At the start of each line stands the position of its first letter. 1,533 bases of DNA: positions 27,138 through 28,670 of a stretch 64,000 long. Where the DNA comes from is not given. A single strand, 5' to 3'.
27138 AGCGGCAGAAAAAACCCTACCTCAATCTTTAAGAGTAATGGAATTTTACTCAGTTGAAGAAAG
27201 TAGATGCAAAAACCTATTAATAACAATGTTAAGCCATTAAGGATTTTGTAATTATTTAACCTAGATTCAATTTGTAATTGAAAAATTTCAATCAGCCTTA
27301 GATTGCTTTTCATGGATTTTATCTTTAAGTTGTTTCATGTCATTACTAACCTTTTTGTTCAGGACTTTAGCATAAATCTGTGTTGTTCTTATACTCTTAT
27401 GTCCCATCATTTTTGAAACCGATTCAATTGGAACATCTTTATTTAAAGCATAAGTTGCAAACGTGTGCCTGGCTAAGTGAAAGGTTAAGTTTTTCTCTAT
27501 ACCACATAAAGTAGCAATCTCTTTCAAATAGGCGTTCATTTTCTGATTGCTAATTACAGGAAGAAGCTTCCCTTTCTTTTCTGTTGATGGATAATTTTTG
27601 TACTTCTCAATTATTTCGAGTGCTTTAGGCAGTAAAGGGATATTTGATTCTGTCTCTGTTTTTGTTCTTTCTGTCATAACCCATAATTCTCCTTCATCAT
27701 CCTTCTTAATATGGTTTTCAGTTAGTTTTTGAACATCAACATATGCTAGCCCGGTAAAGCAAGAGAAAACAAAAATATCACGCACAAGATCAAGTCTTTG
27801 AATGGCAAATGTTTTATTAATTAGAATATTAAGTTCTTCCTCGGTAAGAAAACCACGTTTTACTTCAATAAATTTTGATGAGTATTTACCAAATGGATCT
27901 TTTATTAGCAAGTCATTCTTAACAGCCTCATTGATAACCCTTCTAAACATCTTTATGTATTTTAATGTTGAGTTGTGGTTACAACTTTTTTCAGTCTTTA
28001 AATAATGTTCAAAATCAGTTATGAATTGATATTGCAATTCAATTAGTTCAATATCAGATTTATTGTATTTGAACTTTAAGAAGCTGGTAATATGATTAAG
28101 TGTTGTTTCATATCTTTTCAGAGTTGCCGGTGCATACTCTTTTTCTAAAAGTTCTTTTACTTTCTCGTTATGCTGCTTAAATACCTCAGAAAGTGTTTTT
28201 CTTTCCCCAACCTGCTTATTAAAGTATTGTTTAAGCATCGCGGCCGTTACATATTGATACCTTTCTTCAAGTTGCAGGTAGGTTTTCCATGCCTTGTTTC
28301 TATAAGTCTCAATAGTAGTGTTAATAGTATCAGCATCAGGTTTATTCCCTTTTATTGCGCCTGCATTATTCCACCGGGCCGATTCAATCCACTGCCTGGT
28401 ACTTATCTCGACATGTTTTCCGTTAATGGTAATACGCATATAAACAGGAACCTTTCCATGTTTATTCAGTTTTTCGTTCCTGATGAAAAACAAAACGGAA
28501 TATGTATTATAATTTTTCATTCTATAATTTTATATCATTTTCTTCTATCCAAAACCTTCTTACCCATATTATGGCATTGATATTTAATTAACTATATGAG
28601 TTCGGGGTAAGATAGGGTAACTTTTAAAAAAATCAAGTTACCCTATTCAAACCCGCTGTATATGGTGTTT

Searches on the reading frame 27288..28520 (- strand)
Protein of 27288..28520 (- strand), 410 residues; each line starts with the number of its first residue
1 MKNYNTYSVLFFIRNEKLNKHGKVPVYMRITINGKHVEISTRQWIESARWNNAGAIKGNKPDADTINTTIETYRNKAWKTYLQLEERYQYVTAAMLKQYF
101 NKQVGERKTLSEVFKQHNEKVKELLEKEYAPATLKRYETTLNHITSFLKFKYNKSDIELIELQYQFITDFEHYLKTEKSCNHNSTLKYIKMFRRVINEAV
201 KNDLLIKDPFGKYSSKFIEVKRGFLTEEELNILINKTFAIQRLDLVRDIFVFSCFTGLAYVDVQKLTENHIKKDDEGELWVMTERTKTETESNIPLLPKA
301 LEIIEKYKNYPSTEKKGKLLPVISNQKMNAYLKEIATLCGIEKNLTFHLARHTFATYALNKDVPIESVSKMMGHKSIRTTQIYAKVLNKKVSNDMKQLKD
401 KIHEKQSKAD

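Call 13: search_protein_families(library=ncbifam, proteins=[window:27288-28520:-], max_evalue=0.001)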
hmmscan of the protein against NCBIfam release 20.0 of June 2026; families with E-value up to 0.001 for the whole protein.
window:27288-28520:- (410 aa): 9 families
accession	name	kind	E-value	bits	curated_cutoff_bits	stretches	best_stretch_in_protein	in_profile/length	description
TIGR02224.1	recomb_XerC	equivalog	4e-24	85.5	335.15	1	126-396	10-287/295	tyrosine recombinase XerC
TIGR02225.1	recomb_XerD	equivalog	6.9e-24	84.7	329.6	1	125-397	9-285/290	site-specific tyrosine recombinase XerD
NF040815.2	recomb_XerA_Arch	equivalog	2.7e-23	82.9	220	1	126-393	9-261/263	site-specific tyrosine recombinase/integron integrase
NF001399.0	PRK00283.1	subfamily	1.7e-20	73.4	279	1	124-397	17-294/300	tyrosine recombinase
TIGR02249.1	integrase_gron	subfamily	7.6e-14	51.8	265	1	323-391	237-305/315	integron integrase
NF003462.0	PRK05084.1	equivalog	9.8e-09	34.4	267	1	342-399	300-357/360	tyrosine recombinase XerS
NF002331.0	PRK01287.1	subfamily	4.6e-08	32.4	371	1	333-390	259-316/365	site-specific tyrosine recombinase XerC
NF011946.0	PRK15417.1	equivalog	2e-06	27.2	435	1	326-390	255-319/337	integron integrase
NF047926.1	integrase_GmtZ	equivalog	3e-05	22.2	600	1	355-408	439-492/784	gamma-mobile-trio integrase GmtZ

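Call 72: search_protein_families(library=pfam, proteins=[window:27288-28520:-], max_evalue=0.001)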
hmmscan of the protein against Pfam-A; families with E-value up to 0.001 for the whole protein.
window:27288-28520:- (410 aa): 3 families
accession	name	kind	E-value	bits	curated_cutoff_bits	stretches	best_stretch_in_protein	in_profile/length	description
PF00589.27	Phage_integrase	-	2.2e-19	70.3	27.1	1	254-387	32-169/172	Phage integrase family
PF13102.12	Phage_int_SAM_5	-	2.3e-18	66.8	22.3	1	110-213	2-96/98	Phage integrase SAM-like domain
PF17293.8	Arm-DNA-bind_5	-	1.7e-16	61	22.6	1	11-97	1-87/87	Arm DNA-binding domain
